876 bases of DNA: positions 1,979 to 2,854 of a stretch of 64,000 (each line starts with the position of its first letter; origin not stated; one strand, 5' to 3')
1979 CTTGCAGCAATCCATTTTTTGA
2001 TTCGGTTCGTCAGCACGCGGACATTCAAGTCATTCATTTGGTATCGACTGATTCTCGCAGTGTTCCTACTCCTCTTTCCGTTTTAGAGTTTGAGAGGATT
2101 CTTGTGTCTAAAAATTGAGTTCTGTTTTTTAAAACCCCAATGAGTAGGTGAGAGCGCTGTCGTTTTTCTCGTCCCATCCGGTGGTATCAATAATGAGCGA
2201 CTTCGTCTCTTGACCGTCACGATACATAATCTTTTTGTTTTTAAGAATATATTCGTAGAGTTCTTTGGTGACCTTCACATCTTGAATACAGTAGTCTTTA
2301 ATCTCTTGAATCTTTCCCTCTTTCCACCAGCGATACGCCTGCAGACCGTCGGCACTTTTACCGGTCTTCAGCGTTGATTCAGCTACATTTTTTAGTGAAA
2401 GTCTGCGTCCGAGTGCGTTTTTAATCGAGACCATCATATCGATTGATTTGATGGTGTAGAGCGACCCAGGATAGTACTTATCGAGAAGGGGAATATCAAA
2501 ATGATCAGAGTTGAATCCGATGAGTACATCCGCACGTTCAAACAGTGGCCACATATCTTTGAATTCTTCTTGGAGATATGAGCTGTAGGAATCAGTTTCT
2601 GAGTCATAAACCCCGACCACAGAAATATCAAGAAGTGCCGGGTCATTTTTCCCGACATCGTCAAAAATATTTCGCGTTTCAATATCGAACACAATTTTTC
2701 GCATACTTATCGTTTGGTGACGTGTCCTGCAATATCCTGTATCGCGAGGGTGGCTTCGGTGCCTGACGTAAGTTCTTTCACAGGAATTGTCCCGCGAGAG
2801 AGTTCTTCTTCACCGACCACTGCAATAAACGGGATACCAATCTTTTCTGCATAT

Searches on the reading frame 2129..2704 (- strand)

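Call 97: search_protein_families(library=pfam, proteins=[window:2129-2704:-], max_evalue=0.001)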
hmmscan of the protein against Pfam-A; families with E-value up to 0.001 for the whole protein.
window:2129-2704:- (191 aa): 3 families
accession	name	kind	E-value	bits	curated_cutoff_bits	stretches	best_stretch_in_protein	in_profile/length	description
PF13482.12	RNase_H_2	-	7.2e-11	42.8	22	1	5-153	2-164/165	RNase_H superfamily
PF10108.15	DNA_pol_B_exo2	-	2.2e-07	31.2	24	1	83-150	101-170/213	Predicted 3'-5' exonuclease related to the exonuclease domain of PolB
PF01612.26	DNA_pol_A_exo1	-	6e-05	23.4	23.6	1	47-155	64-170/173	3'-5' exonuclease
